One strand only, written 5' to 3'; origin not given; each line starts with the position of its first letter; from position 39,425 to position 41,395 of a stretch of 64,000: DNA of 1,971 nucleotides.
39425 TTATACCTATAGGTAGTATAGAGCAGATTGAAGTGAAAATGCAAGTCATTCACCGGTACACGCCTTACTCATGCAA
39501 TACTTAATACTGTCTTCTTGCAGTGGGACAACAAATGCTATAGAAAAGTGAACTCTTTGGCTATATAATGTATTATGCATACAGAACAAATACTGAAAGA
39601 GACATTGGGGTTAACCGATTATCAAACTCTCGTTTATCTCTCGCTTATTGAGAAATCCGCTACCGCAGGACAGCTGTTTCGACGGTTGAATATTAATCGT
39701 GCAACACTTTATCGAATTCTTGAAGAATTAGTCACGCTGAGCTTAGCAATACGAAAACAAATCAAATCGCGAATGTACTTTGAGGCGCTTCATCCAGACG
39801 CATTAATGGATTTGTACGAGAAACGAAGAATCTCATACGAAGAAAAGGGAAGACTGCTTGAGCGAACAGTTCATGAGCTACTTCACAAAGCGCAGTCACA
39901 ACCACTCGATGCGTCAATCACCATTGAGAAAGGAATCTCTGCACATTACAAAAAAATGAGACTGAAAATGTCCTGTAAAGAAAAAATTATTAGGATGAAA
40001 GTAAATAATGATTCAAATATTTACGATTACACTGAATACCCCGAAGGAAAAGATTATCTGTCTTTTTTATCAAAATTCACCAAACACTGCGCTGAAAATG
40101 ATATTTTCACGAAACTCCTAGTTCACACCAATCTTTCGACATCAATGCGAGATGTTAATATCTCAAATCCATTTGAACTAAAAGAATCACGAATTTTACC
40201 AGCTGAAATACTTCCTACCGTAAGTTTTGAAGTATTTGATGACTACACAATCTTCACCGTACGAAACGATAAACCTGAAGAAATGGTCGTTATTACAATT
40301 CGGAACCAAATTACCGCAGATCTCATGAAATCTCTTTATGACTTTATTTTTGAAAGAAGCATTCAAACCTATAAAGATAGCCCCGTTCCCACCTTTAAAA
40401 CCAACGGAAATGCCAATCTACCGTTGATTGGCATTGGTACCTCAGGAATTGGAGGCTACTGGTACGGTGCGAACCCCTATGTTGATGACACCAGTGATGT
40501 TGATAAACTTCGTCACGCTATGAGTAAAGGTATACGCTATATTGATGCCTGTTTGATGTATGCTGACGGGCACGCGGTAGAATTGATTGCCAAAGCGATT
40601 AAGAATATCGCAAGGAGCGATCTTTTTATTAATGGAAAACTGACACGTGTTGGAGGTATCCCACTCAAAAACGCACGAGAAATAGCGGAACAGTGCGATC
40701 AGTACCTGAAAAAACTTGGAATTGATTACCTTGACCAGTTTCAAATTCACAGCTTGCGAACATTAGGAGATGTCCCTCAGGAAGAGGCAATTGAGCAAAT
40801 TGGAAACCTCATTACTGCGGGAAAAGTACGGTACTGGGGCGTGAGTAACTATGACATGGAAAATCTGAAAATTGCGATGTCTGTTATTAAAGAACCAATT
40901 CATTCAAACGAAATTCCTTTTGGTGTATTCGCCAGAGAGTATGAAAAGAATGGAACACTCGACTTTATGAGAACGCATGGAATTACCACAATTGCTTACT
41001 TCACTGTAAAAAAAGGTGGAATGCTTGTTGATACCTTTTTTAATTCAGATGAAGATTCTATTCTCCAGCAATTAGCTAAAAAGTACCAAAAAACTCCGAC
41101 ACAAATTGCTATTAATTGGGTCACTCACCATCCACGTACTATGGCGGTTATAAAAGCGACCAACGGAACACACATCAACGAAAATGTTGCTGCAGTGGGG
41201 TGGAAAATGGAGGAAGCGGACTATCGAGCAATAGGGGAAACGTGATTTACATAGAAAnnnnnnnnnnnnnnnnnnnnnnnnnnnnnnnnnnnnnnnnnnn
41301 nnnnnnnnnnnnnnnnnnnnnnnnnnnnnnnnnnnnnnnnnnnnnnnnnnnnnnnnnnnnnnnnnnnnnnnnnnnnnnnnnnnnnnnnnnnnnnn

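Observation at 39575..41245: TrmB-type winged-helix regulator fused in-frame to a full aldo/keto reductase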

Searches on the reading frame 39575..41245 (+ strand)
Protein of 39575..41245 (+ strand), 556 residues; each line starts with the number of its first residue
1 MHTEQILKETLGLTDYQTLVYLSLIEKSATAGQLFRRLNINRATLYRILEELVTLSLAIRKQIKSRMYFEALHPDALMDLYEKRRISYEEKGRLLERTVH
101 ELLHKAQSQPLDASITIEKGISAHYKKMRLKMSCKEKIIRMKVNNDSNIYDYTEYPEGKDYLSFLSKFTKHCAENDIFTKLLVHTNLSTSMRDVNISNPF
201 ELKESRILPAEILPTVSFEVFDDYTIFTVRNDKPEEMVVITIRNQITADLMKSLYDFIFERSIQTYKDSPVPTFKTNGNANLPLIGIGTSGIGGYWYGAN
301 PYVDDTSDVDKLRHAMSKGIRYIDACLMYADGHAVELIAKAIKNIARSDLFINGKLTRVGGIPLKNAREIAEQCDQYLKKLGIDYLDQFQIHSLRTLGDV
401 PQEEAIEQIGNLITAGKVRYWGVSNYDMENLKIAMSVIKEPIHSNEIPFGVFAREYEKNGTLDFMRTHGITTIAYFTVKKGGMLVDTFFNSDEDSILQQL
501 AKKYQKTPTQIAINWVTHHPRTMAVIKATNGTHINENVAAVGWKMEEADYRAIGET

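Call 3: search_protein_families(library=pfam, proteins=[window:39575-41245:+], max_evalue=0.01)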
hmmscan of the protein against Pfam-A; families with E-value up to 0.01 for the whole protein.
window:39575-41245:+ (556 aa): 4 families
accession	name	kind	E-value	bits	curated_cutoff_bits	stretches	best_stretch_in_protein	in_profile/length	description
PF00248.27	Aldo_ket_red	-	9.1e-43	146.8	24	1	285-553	2-286/291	Aldo/keto reductase family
PF01978.25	TrmB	-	2.4e-09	37.3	25.6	1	7-74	1-67/68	Sugar-specific transcriptional regulator TrmB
PF02796.21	HTH_7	-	0.00048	20.6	23.8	0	24-51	17-44/45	Helix-turn-helix domain of resolvase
PF13730.12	HTH_36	-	0.0052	17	25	0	12-57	2-54/55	Helix-turn-helix domain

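Call 4: search_protein_families(library=ncbifam, proteins=[window:39575-41245:+], max_evalue=0.01)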
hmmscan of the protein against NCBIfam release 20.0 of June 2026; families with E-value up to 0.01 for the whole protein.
window:39575-41245:+ (556 aa): 9 families
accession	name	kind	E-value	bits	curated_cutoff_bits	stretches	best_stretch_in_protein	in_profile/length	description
NF008377.0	PRK11172.1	equivalog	3e-19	69.3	327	1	305-554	15-248/267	2,5-didehydrogluconate reductase DkgB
NF008598.0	PRK11565.1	equivalog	7.6e-18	64.6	425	1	309-553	31-257/275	2,5-didehydrogluconate reductase DkgA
NF049922.1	MethglyxlRedYdjG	equivalog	6.8e-16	58.2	550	1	280-485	11-226/326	NADH-dependent methylglyoxal reductase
NF007695.0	PRK10376.1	subfamily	2.8e-15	56.1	280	1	281-549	16-279/290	oxidoreductase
NF007388.0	PRK09912.1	subfamily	1.4e-11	43.9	448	1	373-498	119-245/346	L-glyceraldehyde 3-phosphate reductase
TIGR01293.1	Kv_beta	subfamily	5.2e-09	35.6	365.4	1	286-439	10-167/319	voltage-dependent potassium channel subunit beta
NF007912.0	PRK10625.1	equivalog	1.4e-05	24.7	415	0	368-481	108-239/346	NADP(H)-dependent aldo-keto reductase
NF040939.2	trans_reg_lrs14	equivalog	0.00089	19.3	90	1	10-65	16-73/103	Lrs14 family HTH-type transcriptional regulator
NF053606.1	Sta1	subfamily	0.0019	18.3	80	1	5-65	10-71/100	Sta1 family transcriptional regulator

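Call 6: find_homologous_proteins(query=window:39575-41242:+, max_evalue=0.001)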
Query window:39575-41242:+ (556 aa): 279 proteins with E <= 0.001 among 8000 candidates; the best 120 are listed.
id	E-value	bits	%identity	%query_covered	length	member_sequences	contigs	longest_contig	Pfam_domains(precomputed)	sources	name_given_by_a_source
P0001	0.0e+0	1257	100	100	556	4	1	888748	PF01978.26,PF00248.28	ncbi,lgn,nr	ncbi:MAG: aldo/keto reductase [Candidatus Dojkabacteria bacterium]|nr:MAG: aldo/keto reductase [Cand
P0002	1.0e-258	877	68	99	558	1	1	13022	PF01978.26,PF00248.28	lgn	-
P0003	5.4e-247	839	63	100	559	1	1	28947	PF01978.26,PF00248.28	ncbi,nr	ncbi:aldo/keto reductase [bacterium]|nr:aldo/keto reductase [bacterium]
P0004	1.6e-245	834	63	99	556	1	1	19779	PF01978.26,PF00248.28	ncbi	-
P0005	2.7e-240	817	63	98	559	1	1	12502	PF01978.26,PF00248.28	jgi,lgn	-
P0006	6.5e-234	796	62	99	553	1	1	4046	PF01978.26,PF00248.28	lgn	-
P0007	8.7e-234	795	61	99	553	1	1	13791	PF01978.26,PF00248.28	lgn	-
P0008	5.5e-225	766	59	100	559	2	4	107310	PF01978.26,PF00248.28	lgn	-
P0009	2.8e-222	757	58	99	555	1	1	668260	PF01978.26,PF00248.28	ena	-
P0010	7.4e-219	746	58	99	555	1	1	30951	PF01978.26,PF00248.28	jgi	jgi:diketogulonate reductase-like aldo/keto reductase/sugar-specific transcriptional regulator TrmB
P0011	3.3e-217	740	57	100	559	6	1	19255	PF01978.26,PF00248.28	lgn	-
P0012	8.4e-215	732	59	100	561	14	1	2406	PF01978.26,PF00248.28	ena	-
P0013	3.9e-213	727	58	99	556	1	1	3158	PF01978.26,PF00248.28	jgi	jgi:diketogulonate reductase-like aldo/keto reductase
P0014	5.0e-205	700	55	99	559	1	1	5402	PF01978.26,PF00248.28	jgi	jgi:diketogulonate reductase-like aldo/keto reductase/sugar-specific transcriptional regulator TrmB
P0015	1.5e-204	699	54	99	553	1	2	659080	PF01978.26,PF00248.28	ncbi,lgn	-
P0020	8.2e-90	320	34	100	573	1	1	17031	PF01978.26,PF00248.28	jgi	jgi:diketogulonate reductase-like aldo/keto reductase/sugar-specific transcriptional regulator TrmB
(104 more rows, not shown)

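Call 11: find_encoding_contigs(protein=P0009, flank=6000, max_places=2)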
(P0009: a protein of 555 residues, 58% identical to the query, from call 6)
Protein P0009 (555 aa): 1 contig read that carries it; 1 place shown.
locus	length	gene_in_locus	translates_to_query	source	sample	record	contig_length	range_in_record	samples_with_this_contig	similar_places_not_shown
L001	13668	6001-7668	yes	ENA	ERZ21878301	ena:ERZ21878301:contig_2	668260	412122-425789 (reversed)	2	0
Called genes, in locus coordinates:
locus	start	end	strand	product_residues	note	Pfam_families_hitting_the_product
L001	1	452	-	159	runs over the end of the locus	-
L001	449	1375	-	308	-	PF08309:LVIVD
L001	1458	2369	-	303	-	-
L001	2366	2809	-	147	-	-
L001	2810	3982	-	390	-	PF00482:T2SSF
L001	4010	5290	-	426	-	PF00437:T2SSE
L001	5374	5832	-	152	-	PF07963:N_methyl (weak)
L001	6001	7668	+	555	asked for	PF01978:TrmB, PF00248:Aldo_ket_red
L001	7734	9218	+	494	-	PF02788:RuBisCO_large_N, PF00016:RuBisCO_large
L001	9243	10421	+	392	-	PF05496:RuvB_N, PF00158:Sigma54_activat (faint), PF07724:AAA_2 (faint), PF13173:AAA_14 (weak), PF00004:AAA, PF07728:AAA_5 (weak), PF16193:AAA_assoc_2, PF12002:MgsA_C, +1 more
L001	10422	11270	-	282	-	PF00756:Esterase (weak), PF00561:Abhydrolase_1 (weak), PF00326:Peptidase_S9 (faint), PF01738:DLH (weak), PF12146:Hydrolase_4, PF02230:Abhydrolase_2 (weak)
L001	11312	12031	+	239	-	-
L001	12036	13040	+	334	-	PF03372:Exo_endo_phos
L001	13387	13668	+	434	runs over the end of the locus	-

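Call 12: find_encoding_contigs(protein=P0015, flank=6000, max_places=2)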
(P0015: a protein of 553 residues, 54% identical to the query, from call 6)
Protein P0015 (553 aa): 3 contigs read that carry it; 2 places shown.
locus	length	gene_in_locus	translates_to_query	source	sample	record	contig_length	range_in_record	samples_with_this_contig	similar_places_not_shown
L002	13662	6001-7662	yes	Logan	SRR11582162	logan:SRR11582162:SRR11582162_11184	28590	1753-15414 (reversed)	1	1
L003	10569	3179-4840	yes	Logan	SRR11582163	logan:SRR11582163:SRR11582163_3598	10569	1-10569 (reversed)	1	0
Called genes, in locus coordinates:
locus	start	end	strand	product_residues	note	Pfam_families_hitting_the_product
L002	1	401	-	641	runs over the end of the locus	PF08309:LVIVD (weak)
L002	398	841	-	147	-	-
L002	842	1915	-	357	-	PF00482:T2SSF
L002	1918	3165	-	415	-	PF00437:T2SSE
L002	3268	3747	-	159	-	PF07963:N_methyl (weak)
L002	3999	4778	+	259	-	PF02739:5_3_exonuc_N, PF01367:5_3_exonuc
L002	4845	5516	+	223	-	PF03575:Peptidase_S51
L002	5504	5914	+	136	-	-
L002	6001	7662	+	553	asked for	PF01978:TrmB, PF00248:Aldo_ket_red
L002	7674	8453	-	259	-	-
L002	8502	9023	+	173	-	PF00186:DHFR_1 (weak), PF01872:RibD_C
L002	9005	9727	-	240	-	-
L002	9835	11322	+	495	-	PF02788:RuBisCO_large_N, PF00016:RuBisCO_large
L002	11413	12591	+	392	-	PF05496:RuvB_N, PF00004:AAA, PF07726:AAA_3 (faint), PF07728:AAA_5 (weak), PF13173:AAA_14 (weak), PF16193:AAA_assoc_2, PF12002:MgsA_C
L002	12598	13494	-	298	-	PF00561:Abhydrolase_1 (weak), PF00326:Peptidase_S9 (faint), PF12146:Hydrolase_4, PF02230:Abhydrolase_2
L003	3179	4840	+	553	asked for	PF01978:TrmB, PF00248:Aldo_ket_red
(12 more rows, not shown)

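Call 13: search_solved_structures(query=A1, max_evalue=0.01, show_alignments=1)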
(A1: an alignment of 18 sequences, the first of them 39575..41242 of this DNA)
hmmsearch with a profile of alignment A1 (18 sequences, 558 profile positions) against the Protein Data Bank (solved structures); distinct sequences matched with E-value up to 0.01: 212 (the best 60 are shown).
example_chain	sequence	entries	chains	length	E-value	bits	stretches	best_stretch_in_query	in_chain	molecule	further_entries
6kik_A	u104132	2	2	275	7.3e-52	179.8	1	278-554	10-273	Oxidoreductase, aldo/keto reductase family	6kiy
5dan_A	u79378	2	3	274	7.3e-52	179.7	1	278-554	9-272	2,5-diketo-D-gluconic acid reductase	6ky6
4wgh_A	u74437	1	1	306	2.1e-35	125.4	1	273-555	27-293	Aldehyde reductase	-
6cia_A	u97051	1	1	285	2.6e-35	125.1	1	276-555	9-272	Aldo/keto reductase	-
1pz1_A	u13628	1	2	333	1.3e-34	122.8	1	277-483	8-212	General stress protein 69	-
4xap_A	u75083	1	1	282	1.2e-30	109.7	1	268-554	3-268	Aldo-keto reductase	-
4pmj_A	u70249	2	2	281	1.4e-30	109.5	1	269-554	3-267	Putative oxidoreductase | Aldo-keto reductase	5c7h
1pyf_A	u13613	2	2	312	2.1e-30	108.9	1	280-482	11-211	IolS protein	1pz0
3uyi_A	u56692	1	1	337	1.3e-29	106.3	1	278-554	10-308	Perakine reductase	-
3v0u_A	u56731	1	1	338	1.4e-29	106.2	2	278-481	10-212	Perakine reductase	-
3v0s_A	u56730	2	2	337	1.5e-29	106.1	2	278-481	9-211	Perakine reductase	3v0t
4q3m_A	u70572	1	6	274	1.9e-28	102.5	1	309-556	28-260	MGS-M4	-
8wka_A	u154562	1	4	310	6.8e-27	97.3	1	288-555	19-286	NADPH-dependent alpha-keto amide reductase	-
3up8_A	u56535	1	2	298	1.1e-26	96.7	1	312-555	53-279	Putative 2,5-diketo-D-gluconic acid reductase B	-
8wk7_A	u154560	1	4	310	2.7e-26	95.4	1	290-555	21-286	NADPH-dependent alpha-keto amide reductase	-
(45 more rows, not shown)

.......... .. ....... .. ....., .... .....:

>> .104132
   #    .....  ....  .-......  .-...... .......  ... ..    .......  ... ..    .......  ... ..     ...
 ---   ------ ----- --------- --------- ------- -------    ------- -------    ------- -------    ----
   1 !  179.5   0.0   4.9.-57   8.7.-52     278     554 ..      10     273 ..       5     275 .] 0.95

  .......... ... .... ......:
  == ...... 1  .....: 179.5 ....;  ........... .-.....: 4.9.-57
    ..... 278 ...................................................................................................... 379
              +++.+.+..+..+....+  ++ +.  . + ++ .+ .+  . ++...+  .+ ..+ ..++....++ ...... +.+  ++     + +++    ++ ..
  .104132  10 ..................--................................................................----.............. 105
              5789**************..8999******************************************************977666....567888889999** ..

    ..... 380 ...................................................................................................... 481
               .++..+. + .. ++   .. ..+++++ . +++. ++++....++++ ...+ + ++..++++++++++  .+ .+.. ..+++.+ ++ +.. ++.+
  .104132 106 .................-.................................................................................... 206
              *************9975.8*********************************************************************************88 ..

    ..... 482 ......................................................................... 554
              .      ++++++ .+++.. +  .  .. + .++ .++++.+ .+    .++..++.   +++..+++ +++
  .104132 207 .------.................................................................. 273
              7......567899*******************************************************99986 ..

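Call 16: find_encoding_contigs(protein=P0020, flank=6000, max_places=2)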
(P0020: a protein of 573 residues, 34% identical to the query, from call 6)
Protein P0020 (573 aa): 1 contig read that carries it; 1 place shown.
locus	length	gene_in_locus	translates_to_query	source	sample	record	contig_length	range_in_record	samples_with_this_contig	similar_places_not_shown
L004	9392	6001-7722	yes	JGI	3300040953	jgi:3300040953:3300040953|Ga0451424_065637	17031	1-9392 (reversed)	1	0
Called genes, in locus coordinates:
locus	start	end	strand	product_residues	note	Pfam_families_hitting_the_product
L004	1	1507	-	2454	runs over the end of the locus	PF13385:Laminin_G_3, PF00054:Laminin_G_1 (faint), PF02210:Laminin_G_2 (faint), PF02973:Sialidase (faint), PF07953:Toxin_R_bind_N (weak), PF13385:Laminin_G_3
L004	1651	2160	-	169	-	PF04008:Adenosine_kin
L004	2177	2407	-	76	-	PF07927:HicA_toxin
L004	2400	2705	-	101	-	-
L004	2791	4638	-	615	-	PF13687:DUF4153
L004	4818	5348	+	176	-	-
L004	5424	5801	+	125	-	-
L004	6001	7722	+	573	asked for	PF01978:TrmB, PF00248:Aldo_ket_red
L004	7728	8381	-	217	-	PF06821:Ser_hydrolase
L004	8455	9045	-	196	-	PF00702:Hydrolase, PF03031:NIF (faint), PF12710:HAD (weak), PF13419:HAD_2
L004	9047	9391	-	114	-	?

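Call 17: find_encoding_contigs(protein=P0008, flank=6000, max_places=2)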
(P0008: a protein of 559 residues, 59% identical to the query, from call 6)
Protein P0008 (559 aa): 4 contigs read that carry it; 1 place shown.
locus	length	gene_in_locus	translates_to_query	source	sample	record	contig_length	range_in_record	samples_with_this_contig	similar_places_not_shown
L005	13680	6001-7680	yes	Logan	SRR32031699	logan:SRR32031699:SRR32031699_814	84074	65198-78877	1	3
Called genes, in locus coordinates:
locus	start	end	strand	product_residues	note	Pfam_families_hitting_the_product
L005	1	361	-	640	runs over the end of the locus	PF08309:LVIVD (weak)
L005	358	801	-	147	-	-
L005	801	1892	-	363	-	PF00482:T2SSF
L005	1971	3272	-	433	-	PF00437:T2SSE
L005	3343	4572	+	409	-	PF07690:MFS_1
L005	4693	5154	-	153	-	-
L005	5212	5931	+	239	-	PF03575:Peptidase_S51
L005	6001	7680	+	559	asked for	PF01978:TrmB, PF00248:Aldo_ket_red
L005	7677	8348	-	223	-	-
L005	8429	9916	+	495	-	PF02788:RuBisCO_large_N, PF00016:RuBisCO_large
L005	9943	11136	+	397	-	PF05496:RuvB_N, PF00158:Sigma54_activat (faint), PF00004:AAA, PF07728:AAA_5 (weak), PF16193:AAA_assoc_2, PF12002:MgsA_C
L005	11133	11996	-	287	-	PF00756:Esterase (faint), PF12146:Hydrolase_4, PF20408:Abhydrolase_11 (weak), PF00561:Abhydrolase_1 (weak), PF01738:DLH (faint), PF00326:Peptidase_S9 (faint), PF02230:Abhydrolase_2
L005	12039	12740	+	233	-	-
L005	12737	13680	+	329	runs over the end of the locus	PF03372:Exo_endo_phos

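Call 18: find_encoding_contigs(protein=P0003, flank=6000, max_places=2)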
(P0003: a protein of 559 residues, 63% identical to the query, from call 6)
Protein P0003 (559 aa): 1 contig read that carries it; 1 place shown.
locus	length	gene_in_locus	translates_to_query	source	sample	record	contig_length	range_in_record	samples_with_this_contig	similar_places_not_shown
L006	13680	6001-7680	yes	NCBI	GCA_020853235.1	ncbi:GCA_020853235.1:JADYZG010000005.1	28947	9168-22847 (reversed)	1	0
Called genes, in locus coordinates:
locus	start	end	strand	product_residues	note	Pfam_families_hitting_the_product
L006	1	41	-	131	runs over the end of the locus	-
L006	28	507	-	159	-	-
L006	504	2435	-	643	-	PF08309:LVIVD (faint)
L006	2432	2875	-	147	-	-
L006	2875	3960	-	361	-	PF00482:T2SSF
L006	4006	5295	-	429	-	PF00437:T2SSE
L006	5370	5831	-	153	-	-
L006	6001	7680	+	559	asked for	PF01978:TrmB, PF00248:Aldo_ket_red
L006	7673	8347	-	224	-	-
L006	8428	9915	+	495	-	PF02788:RuBisCO_large_N, PF00016:RuBisCO_large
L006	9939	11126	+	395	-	PF05496:RuvB_N, PF13173:AAA_14 (weak), PF00004:AAA, PF07728:AAA_5 (weak), PF16193:AAA_assoc_2, PF12002:MgsA_C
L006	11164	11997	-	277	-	PF00561:Abhydrolase_1 (weak), PF00756:Esterase (faint), PF02230:Abhydrolase_2, PF00326:Peptidase_S9 (faint), PF12146:Hydrolase_4, PF09752:ABHD18 (faint)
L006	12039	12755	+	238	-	-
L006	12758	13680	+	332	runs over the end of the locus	PF03372:Exo_endo_phos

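Call 19: predict_structure(alignment_id=A1)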
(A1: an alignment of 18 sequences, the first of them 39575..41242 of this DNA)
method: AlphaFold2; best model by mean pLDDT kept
length: 556 residues; sequences in the alignment: 18
mean_pLDDT: 84.5   pTM: 0.70
mean pLDDT of the five models: 84.5, 83.9, 82.4, 82.4, 78.5
residues with pLDDT >= 90: 229; 70-90: 261; 50-70: 47; < 50: 19
segments of 3 or more residues with pLDDT < 50: 478-491, 529-531
pLDDT, mean of each block of 10 residues (from residue 1): 78 89 90 86 86 91 88 85 81 71 54 78 91 94 76 84 88 94 73 79 86 78 91 84 88 87 78 91 88 70 78 85 88 89 85 92 92 97 96 91 95 97 95 91 92 85 95 72 42 73 88 91 76 74 94 84
secondary structure, 60 per line:
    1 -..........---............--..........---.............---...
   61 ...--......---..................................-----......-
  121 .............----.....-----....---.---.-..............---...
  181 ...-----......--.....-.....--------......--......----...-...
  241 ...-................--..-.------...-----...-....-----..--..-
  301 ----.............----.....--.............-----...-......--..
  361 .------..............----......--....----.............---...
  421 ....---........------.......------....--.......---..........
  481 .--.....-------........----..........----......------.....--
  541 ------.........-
elements in order: H2-11 H15-26 H31-38 H42-54 E58-63 E66-71 H75-108 E114-119 H121-133 E138-142 H148-151 H161-174 E178-183 H189-194 E203-207 E216-221 E224-229 E238-243 H245-260 E273-275 E281-283 E285-288 H305-317 E322-326 H329-341 E351-356 H368-381 E386-391 H394-397 H402-414 E418-424 H428-435 E442-448 H455-458 H461-467 E471-477 H478-481 H484-488 H496-503 H508-517 E522-527 H534-538 H547-555
